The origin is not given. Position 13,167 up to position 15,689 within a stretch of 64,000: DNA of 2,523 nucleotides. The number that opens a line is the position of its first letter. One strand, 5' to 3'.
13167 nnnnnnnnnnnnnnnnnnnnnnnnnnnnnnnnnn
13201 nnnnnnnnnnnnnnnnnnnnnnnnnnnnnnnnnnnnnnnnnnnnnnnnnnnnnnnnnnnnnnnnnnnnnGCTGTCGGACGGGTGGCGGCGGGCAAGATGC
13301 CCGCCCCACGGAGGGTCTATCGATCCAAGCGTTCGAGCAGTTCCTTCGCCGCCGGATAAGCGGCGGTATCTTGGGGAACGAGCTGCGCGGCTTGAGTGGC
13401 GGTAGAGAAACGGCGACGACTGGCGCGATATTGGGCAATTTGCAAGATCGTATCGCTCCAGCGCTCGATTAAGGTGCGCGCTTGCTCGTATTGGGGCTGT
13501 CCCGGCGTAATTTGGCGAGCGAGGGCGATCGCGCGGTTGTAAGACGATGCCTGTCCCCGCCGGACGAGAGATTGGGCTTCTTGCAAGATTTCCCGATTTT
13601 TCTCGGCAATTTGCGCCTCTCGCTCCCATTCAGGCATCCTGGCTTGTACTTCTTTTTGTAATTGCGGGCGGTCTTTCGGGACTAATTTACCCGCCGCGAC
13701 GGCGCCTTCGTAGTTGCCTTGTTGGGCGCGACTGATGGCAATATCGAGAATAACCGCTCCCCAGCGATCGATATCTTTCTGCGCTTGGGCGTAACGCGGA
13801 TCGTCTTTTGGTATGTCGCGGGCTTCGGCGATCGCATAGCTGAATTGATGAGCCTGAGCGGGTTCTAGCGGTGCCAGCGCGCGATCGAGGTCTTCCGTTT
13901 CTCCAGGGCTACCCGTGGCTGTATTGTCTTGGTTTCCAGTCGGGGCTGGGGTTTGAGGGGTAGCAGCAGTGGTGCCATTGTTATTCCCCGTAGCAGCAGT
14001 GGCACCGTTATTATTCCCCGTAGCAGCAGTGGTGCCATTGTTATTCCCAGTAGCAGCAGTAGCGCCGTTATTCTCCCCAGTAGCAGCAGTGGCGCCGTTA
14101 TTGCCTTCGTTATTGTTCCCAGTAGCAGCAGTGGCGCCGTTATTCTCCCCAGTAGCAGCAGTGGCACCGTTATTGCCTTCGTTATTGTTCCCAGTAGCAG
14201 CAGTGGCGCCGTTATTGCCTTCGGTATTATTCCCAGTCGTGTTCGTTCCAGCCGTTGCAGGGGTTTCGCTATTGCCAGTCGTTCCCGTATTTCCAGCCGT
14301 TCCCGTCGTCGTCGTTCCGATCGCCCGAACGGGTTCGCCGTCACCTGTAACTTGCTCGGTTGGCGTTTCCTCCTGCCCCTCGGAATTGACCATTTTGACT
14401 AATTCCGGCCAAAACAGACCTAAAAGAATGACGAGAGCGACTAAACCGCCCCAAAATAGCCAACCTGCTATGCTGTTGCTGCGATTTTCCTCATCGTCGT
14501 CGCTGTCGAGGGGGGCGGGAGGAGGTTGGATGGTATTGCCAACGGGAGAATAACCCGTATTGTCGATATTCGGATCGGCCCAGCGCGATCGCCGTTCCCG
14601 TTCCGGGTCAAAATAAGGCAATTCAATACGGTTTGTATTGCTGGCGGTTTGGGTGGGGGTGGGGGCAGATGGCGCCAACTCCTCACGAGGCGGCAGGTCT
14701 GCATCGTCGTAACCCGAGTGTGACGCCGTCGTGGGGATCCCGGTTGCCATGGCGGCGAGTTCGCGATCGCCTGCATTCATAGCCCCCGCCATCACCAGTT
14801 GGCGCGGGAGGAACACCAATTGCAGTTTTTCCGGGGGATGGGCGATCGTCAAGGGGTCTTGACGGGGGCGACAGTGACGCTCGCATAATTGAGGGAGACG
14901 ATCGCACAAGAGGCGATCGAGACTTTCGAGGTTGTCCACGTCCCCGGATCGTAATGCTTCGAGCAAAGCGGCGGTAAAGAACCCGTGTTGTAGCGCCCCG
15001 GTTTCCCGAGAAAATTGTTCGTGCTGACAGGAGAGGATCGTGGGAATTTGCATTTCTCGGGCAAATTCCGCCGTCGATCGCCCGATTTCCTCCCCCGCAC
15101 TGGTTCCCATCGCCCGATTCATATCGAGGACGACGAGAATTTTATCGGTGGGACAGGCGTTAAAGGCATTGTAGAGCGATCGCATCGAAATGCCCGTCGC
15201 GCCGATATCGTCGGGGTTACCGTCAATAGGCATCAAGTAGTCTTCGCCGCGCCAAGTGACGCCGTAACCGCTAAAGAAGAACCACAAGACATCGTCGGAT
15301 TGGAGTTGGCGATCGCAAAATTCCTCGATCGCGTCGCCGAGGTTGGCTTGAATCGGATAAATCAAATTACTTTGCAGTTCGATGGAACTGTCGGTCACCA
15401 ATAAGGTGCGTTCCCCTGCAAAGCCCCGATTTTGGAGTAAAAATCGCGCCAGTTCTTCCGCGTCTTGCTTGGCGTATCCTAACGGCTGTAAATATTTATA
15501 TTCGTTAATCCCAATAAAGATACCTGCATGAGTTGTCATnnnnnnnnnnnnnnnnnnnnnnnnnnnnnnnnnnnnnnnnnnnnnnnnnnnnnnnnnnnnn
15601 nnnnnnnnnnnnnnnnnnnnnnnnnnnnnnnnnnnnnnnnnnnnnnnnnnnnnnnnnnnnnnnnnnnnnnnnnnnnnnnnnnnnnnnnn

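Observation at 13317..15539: Membrane-anchored pseudo-orthocaspase with repeat-rich ectodomain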

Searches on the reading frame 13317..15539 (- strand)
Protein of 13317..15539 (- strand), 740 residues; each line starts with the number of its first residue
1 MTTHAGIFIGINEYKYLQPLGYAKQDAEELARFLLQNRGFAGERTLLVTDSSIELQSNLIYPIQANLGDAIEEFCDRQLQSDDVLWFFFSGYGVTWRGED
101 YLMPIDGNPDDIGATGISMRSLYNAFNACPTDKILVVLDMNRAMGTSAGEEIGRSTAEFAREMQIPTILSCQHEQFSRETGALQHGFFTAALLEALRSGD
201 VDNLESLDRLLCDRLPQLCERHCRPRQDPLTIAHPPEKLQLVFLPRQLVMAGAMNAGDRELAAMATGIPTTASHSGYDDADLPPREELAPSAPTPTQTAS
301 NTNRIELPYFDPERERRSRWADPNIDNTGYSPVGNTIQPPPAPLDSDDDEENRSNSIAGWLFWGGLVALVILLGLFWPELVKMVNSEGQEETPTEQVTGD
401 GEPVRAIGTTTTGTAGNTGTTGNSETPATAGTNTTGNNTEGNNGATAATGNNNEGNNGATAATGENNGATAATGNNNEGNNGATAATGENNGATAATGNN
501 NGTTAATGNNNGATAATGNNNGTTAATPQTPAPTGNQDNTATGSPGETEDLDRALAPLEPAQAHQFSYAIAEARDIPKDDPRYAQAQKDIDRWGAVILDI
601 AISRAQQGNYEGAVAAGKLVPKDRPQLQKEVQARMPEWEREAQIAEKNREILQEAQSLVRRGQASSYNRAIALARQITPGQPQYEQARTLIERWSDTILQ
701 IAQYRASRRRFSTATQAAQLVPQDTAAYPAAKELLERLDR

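Call 3: search_protein_families(library=pfam, proteins=[window:13317-15539:-], max_evalue=1)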
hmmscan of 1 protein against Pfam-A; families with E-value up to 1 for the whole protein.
window:13317-15539:- (740 aa): 2 families
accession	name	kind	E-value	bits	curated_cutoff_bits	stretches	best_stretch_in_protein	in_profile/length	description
PF00656.27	Peptidase_C14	-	1.2e-14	55.1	21.4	1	7-208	5-205/233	Caspase domain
PF25058.1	ARM_TT21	-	0.03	14.7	27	0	645-689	91-132/155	Tetratricopeptide repeat protein 21 ARM repeat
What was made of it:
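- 14805..15539 (-): Residues 1-245: a complete caspase-like (Peptidase_C14) domain with no signal peptide and no prodomain. Predicted to be cytosolic. Pfam PF00656 scores 55.1 bits (call 3).
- On Peptidase C14 / caspase-hemoglobinase fold: PF00656 scores E=1.2e-14, 55.1 bits against a cutoff of 21.4, over residues 7-208 (call 3).
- Checked: Pfam Peptidase_C14 scores E=1.2e-14, 55.1 bits against a cutoff of 21.4, over residues 7-208 (call 3).
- Pfam C14 hit (call 3).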

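Call 4: search_protein_families(library=ncbifam, proteins=[window:13317-15539:-], max_evalue=1)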
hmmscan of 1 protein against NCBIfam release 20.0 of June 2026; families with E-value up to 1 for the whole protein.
window:13317-15539:- (740 aa): 3 families
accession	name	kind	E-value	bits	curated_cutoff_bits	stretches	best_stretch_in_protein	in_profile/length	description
NF047832.1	caspase_w_EACC1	subfamily_domain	1.2e-14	54.4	140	1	7-207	4-195/211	caspase, EACC1-associated type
NF033761.1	gliding_GltJ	equivalog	0.05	12.7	450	1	273-560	289-553/671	adventurous gliding motility protein GltJ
NF038257.2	exopoly_VpsP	subfamily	0.48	10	125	0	645-712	31-101/213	VpsP family polysaccharide biosynthesis protein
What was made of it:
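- On EACC1-associated caspase (NCBIfam NF047832): 54.4 bits against a cutoff of 140 (call 4).
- The best NCBIfam match is the EACC1-associated caspase (call 4). The NCBIfam score of 54 is far below the cutoff of 140 (call 4).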

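Call 5: search_solved_structures(query=window:13317-15539:-, max_evalue=1, show_alignments=3)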
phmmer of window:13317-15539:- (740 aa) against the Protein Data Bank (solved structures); distinct sequences matched with E-value up to 1: 7.
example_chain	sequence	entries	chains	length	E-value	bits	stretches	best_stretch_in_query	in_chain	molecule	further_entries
7e1v_M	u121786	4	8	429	0.15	13.4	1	338-387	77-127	Cytochrome bc1 complex Rieske iron-sulfur subunit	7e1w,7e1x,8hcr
4f6p_A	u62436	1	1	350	0.46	11.9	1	6-95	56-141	Metacaspase-1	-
4f6o_A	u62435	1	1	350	0.46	11.9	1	6-95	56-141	Metacaspase-1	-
6hwh_A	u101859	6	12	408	0.5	11.7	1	338-389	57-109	Ubiquinol-cytochrome c reductase iron-sulfur subunit | Cytochrome bc1 complex cytochrome c subunit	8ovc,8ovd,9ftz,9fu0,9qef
6adq_A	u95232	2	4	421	0.5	11.7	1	337-389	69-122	Rieske iron-sulfur protein QcrA | Cytochrome bc1 complex Rieske iron-sulfur subunit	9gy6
7rh5_Y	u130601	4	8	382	0.51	11.7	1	338-389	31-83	Cytochrome bc1 complex Rieske iron-sulfur subunit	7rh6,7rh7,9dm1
7qp0_A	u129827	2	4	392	0.9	10.9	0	6-97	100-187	Metacaspase-1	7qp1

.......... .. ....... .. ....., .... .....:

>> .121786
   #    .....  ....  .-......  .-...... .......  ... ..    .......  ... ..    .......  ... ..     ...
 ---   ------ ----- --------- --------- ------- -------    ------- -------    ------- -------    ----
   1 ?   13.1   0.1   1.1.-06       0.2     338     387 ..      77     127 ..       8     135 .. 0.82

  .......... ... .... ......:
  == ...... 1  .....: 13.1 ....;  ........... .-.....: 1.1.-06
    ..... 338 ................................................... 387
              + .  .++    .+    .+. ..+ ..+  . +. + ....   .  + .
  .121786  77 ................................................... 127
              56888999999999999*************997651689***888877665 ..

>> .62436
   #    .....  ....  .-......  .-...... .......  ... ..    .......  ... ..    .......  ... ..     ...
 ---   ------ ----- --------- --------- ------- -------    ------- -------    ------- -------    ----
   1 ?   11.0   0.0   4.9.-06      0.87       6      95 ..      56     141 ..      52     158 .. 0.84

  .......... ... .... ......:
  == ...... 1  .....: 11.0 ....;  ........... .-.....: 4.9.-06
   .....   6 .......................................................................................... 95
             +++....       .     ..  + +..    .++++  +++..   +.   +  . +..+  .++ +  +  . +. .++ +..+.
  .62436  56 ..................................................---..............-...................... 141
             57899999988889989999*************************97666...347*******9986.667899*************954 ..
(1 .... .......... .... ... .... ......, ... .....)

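Call 7: find_homologous_proteins(query=window:13317-15539:-, max_evalue=0.001)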
Query window:13317-15539:- (740 aa): 231 proteins with E <= 0.001 among 8000 candidates; the best 120 are listed.
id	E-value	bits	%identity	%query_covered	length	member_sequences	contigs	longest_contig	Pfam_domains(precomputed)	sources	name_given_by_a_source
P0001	0.0e+0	1660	99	100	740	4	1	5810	PF00656.28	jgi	-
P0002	0.0e+0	1483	91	100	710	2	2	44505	PF00656.28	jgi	jgi:hypothetical protein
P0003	0.0e+0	1427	89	100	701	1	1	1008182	PF00656.28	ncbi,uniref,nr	ncbi:caspase family protein [Oxynema sp. CENA135]|uniref:caspase family protein n=1 Tax=Oxynema sp. 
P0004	8.0e-165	568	45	100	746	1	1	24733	PF00656.28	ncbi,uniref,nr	ncbi:caspase family protein [Phormidium sp. CCY1219]|uniref:caspase family protein n=1 Tax=Phormidiu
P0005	3.6e-164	566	52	40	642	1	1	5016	PF00656.28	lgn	-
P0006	6.6e-162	559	36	84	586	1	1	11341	PF00656.28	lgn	-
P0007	2.4e-148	514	60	32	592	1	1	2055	PF00656.28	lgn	-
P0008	2.5e-140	487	53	34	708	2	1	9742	PF00656.28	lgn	-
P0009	6.7e-137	476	48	40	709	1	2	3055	PF00656.28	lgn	-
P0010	7.4e-131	456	52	33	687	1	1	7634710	-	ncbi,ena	-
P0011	1.4e-125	438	42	51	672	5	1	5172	PF00656.28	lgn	-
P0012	2.7e-125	438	42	51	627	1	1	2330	PF00656.28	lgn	-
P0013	3.0e-125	437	42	51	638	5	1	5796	PF00656.28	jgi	jgi:hypothetical protein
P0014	6.6e-125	436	42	51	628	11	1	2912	PF00656.28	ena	-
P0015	1.7e-124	435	50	31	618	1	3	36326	PF00656.28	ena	-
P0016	1.7e-123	432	37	100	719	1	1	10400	PF00656.28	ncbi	-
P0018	1.1e-121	425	43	50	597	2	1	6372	PF00656.28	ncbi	-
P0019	1.3e-121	425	43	51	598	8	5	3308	PF00656.28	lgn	-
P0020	2.0e-121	425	41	51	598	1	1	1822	PF00656.28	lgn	-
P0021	2.3e-121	425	41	51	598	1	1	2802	PF00656.28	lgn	-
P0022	3.8e-121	424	41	51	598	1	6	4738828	PF00656.28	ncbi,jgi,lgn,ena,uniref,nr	ncbi:caspase family protein [Planktothrix agardhii]|jgi:hypothetical protein|uniref:Metacaspase-1A n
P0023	4.1e-121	424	41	51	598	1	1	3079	PF00656.28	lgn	-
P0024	4.3e-121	424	41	51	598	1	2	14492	PF00656.28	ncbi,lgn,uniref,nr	ncbi:caspase family protein [Planktothrix agardhii]|uniref:caspase family protein n=1 Tax=Planktothr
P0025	4.4e-121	424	41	51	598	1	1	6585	PF00656.28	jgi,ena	-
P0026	4.8e-121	423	41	51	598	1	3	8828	PF00656.28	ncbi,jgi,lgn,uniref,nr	ncbi:MAG: caspase family protein [Planktothrix agardhii KL2]|jgi:hypothetical protein|uniref:caspase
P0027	8.2e-121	423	41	51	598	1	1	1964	PF00656.28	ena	-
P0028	1.0e-120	422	41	51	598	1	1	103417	PF00656.28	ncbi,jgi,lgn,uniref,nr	ncbi:caspase family protein [Planktothrix agardhii]|jgi:hypothetical protein|uniref:caspase family p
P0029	1.0e-120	422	41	51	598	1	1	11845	PF00656.28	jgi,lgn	jgi:hypothetical protein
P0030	1.1e-120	422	41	51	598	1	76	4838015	PF00656.28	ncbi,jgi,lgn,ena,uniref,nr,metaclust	ncbi:Metacaspase-1A [Planktothrix agardhii]|jgi:hypothetical protein|uniref:Metacaspase-1A n=3 Tax=P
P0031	1.1e-120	422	41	51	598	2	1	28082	PF00656.28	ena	-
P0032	1.2e-120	422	41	51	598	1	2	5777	PF00656.28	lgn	-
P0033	1.2e-120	422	41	51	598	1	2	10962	PF00656.28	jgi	jgi:hypothetical protein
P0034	1.3e-120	422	41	51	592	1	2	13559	PF00656.28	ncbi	ncbi:caspase family protein, partial [Planktothrix agardhii]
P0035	1.3e-120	422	41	51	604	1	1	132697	PF00656.28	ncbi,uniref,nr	ncbi:Peptidase C14, caspase catalytic subunit p20 [Planktothrix serta PCC 8927]|uniref:Peptidase C14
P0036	1.4e-120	422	41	51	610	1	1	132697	PF00656.28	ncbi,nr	ncbi:caspase family protein [Planktothrix serta]|nr:caspase family protein [Planktothrix serta]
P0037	1.6e-120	422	41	51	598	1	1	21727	PF00656.28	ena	-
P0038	1.6e-120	422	41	51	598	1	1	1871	PF00656.28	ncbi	ncbi:MAG: caspase family protein [Planktothrix agardhii]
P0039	2.1e-120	421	41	51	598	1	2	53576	PF00656.28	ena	-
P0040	2.1e-120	421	41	51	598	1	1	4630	PF00656.28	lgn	-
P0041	2.2e-120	421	41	51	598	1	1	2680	PF00656.28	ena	-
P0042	2.3e-120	421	41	51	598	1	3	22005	PF00656.28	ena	-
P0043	3.7e-120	421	41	51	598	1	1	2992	PF00656.28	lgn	-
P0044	4.0e-120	420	41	51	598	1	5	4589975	PF00656.28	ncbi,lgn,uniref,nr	ncbi:caspase family protein [Planktothrix agardhii 1806]|uniref:caspase family protein n=1 Tax=Plank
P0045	4.0e-120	420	41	51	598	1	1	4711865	PF00656.28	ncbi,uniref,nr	ncbi:caspase family protein [Planktothrix agardhii]|uniref:caspase family protein n=1 Tax=Planktothr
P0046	4.5e-120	420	41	51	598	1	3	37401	PF00656.28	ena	-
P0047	4.9e-120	420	41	51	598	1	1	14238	PF00656.28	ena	-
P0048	7.8e-120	419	41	51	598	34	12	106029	PF00656.28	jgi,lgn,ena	jgi:hypothetical protein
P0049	1.2e-119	419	41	51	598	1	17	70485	PF00656.28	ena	-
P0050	1.2e-119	419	41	51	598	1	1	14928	PF00656.28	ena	-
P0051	1.6e-119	418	37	100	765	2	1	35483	PF00656.28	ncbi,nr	ncbi:MAG TPA: caspase family protein [Oscillatoriaceae cyanobacterium M33_DOE_052]|nr:caspase family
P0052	1.7e-119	418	41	51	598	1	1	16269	PF00656.28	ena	-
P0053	1.7e-119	418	41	51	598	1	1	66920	PF00656.28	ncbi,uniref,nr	ncbi:Peptidase C14, caspase catalytic subunit p20 [Planktothrix agardhii]|uniref:caspase family prot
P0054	1.8e-119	418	41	51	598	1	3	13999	PF00656.28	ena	-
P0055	3.4e-119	417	43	51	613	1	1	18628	PF00656.28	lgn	-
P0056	3.8e-119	417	41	51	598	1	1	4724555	PF00656.28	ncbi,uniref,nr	ncbi:caspase family protein [Planktothrix agardhii]|uniref:caspase family protein n=1 Tax=Planktothr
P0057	4.1e-119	417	41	51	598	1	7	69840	PF00656.28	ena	-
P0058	4.8e-119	417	41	51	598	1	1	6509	PF00656.28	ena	-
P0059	6.1e-119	416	41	51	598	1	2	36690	PF00656.28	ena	-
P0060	6.2e-119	416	41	51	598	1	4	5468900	PF00656.28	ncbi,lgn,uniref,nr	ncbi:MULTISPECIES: caspase family protein [Planktothrix]|uniref:Caspase domain protein n=1 Tax=Plank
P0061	1.1e-118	416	41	51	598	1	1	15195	PF00656.28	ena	-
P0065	4.2e-117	410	45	40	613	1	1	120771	PF00656.28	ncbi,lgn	ncbi:MAG: caspase family protein [Microcoleaceae cyanobacterium]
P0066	6.6e-117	410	51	34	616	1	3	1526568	-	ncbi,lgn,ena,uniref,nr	ncbi:caspase family protein [Lyngbya sp. PCC 8106]|uniref:caspase family protein n=1 Tax=Lyngbya sp.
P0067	6.6e-116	406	39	51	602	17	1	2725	PF00656.28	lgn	-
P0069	3.6e-115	404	53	33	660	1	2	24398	PF00656.28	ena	-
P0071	5.2e-114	400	38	51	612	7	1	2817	PF25058.2,PF00656.28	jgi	-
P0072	1.8e-113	398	50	33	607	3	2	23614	PF00656.28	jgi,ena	-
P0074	7.9e-109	383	48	38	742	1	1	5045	PF00656.28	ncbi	-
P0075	2.4e-108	381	50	33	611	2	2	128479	PF00656.28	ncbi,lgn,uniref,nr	ncbi:caspase family protein [Planktothrix sp. FACHB-1355]|uniref:Caspase family protein n=1 Tax=Aero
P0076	2.3e-107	378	49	33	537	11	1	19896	PF00656.28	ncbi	-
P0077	4.6e-107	377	46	33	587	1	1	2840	PF00656.28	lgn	-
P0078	5.4e-107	377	48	33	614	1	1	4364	PF00656.28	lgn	-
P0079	2.3e-106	375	52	34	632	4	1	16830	PF00656.28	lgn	-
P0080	7.5e-106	373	32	84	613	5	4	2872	PF00656.28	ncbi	ncbi:MAG: caspase family protein [Geitlerinemataceae cyanobacterium]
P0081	1.7e-105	372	44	35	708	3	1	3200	PF00656.28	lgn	-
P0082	3.0e-105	371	41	51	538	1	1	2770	PF00656.28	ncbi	ncbi:caspase family protein, partial [Planktothrix agardhii]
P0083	3.2e-105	371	52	34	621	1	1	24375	PF00656.28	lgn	-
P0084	3.4e-104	368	42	37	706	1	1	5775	PF00656.28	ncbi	ncbi:MAG TPA: caspase family protein [Allocoleopsis sp.]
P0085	5.0e-104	367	47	35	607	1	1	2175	PF00656.28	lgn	-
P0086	1.1e-103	366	45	33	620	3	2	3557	PF00656.28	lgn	-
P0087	7.9e-103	363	29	86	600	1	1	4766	PF00656.28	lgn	-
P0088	2.2e-102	362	46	33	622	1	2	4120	PF00656.28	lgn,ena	-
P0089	1.2e-101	359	46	33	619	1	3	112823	PF00656.28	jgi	jgi:Caspase domain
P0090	3.2e-101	358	46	32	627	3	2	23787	PF00656.28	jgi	jgi:hypothetical protein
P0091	1.4e-100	356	38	51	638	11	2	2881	PF00656.28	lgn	-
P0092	5.9e-100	354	46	33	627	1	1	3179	PF00656.28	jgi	-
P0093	8.6e-100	353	31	86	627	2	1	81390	PF00656.28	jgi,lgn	jgi:uncharacterized caspase-like protein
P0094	1.0e-99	353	31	86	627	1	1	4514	PF00656.28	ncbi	-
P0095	1.1e-99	353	31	86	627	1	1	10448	PF00656.28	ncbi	-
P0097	4.7e-99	351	37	54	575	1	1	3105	PF00656.28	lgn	-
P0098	5.4e-99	351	44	33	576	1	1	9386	PF00656.28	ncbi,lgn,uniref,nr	ncbi:caspase family protein [Brasilonema bromeliae]|uniref:Peptidase C14 n=1 Tax=Brasilonema bromeli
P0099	7.4e-99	350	31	86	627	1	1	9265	PF00656.28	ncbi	-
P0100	4.0e-98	348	47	32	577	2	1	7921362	PF00656.28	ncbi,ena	-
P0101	7.2e-98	347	42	40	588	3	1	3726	PF00656.28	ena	-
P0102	7.7e-98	347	44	33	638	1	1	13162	PF25058.2,PF00656.28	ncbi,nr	ncbi:MAG: peptidase C14 [Symploca sp. SIO2G7]|nr:peptidase C14 [Symploca sp. SIO2G7]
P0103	1.2e-97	346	36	57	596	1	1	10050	PF25058.2,PF00656.28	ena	-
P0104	1.5e-97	346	47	32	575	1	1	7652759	PF00656.28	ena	-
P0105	1.9e-97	345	46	31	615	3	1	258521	PF00656.28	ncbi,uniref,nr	ncbi:caspase family protein [Chlorogloeopsis sp. ULAP01]|uniref:caspase family protein n=1 Tax=Chlor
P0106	2.5e-97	345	45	34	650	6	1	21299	PF00656.28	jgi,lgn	-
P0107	3.0e-97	345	42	38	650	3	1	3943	PF00656.28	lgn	-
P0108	3.2e-97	345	41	39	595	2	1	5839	PF00656.28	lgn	-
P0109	6.9e-97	344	46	32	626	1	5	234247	PF00656.28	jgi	jgi:hypothetical protein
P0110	1.0e-96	343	46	31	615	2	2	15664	PF00656.28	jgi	jgi:hypothetical protein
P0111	1.3e-96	343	48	33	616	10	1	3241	PF00656.28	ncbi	-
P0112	2.3e-96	342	47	31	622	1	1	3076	PF00656.28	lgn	-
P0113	2.9e-96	342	31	84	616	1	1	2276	PF00656.28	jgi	jgi:hypothetical protein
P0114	3.7e-96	341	46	33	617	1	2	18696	PF00656.28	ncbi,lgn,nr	ncbi:MAG: caspase family protein [Scytonema sp. PMC 1069.18]|nr:caspase family protein [Scytonema sp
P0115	4.3e-96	341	47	32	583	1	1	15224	PF00656.28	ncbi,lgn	ncbi:MAG: caspase family protein [Rivularia sp. (in: cyanobacteria)]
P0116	4.5e-96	341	47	33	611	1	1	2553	PF00656.28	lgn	-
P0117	5.4e-96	341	43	32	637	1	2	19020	PF00656.28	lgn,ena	-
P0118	6.6e-96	340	36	57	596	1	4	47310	PF00656.28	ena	-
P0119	7.4e-96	340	47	33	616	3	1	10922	PF00656.28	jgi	-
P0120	7.5e-96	340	43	33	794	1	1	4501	PF00656.28,PF00355.33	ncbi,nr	ncbi:MAG: Rieske 2Fe-2S domain-containing protein [Coleofasciculus sp. S288]|nr:Rieske 2Fe-2S domain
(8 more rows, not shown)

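Call 29: find_encoding_contigs(protein=P0003, flank=10000, max_places=2)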
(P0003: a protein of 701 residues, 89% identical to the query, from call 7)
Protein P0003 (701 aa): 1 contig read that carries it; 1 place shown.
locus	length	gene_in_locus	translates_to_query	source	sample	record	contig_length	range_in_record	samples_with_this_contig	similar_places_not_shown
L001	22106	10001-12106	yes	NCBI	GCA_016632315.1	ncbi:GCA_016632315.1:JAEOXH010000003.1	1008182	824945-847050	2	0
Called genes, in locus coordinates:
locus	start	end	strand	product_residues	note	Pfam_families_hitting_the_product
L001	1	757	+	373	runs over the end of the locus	PF00482:T2SSF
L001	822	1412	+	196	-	-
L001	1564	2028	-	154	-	PF13459:Fer4_15, PF13370:Fer4_13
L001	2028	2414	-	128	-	PF06868:DUF1257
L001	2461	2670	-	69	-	PF11211:DUF2997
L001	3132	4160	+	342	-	-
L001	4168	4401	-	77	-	-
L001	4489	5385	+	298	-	-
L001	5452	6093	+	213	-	-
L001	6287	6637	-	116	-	-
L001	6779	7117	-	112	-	-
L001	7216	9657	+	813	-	PF00395:SLH, PF02563:Poly_export, PF10531:SLBB, PF22461:SLBB_2, PF10531:SLBB, PF22461:SLBB_2 (weak)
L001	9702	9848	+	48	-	PF21117:MRB1590_C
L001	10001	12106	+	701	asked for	PF00656:Peptidase_C14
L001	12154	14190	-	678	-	PF00512:HisKA (faint), PF08448:PAS_4, PF01590:GAF, PF13185:GAF_2, PF13492:GAF_3 (weak), PF02518:HATPase_c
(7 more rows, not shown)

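Call 30: find_encoding_contigs(protein=P0022, flank=6000, max_places=1)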
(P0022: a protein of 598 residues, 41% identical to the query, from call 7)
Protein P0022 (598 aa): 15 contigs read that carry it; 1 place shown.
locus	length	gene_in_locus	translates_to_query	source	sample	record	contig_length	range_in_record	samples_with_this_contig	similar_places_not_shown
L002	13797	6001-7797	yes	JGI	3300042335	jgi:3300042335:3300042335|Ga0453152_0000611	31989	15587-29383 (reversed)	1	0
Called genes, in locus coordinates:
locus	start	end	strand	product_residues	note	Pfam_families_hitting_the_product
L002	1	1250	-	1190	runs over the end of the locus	PF16261:DUF4915, PF00515:TPR_1 (weak), PF13414:TPR_11, PF00515:TPR_1 (weak), PF13414:TPR_11, PF13424:TPR_12, PF14559:TPR_19, PF13844:Glyco_transf_41, +17 more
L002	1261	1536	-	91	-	-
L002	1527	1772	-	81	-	-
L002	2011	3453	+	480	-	PF02384:N6_Mtase, PF05175:MTS (weak), PF07669:Eco57I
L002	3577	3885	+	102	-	-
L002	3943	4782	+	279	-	PF00270:DEAD, PF04851:ResIII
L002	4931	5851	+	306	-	PF01555:N6_N4_Mtase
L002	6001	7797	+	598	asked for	PF00656:Peptidase_C14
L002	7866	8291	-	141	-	PF01844:HNH, PF14279:HNH_5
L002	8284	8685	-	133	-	-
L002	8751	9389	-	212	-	PF01625:PMSR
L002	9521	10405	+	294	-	PF03881:Fructosamin_kin, PF01636:APH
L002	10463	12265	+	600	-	PF00072:Response_reg, PF00990:GGDEF, PF00563:EAL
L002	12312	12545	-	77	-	-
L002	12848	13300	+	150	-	PF24301:FraC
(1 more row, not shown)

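Call 31: find_encoding_contigs(protein=P0100, flank=6000, max_places=1)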
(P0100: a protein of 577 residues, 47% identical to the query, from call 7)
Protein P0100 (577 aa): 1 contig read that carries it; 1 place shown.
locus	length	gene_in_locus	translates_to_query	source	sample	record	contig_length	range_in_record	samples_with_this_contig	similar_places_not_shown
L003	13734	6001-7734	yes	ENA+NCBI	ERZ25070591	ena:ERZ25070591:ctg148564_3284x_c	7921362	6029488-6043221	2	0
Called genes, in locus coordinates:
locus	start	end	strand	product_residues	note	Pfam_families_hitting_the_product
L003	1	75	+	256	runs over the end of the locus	PF05685:Uma2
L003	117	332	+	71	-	-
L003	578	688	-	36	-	-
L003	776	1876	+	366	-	PF00072:Response_reg, PF00512:HisKA, PF02518:HATPase_c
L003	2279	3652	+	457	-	PF00171:Aldedh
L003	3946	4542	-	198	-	PF00174:Oxidored_molyb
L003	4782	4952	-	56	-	PF01783:Ribosomal_L32p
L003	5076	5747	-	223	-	-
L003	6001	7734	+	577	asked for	PF00656:Peptidase_C14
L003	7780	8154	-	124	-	PF06967:Mo-nitro_C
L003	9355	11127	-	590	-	PF00753:Lactamase_B, PF12706:Lactamase_B_2 (weak), PF22505:RNase_J_b_CASP, PF07521:RMMBL (weak), PF17770:RNase_J_C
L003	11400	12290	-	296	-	PF00701:DHDPS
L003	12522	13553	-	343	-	PF01118:Semialdhyde_dh, PF02774:Semialdhyde_dhC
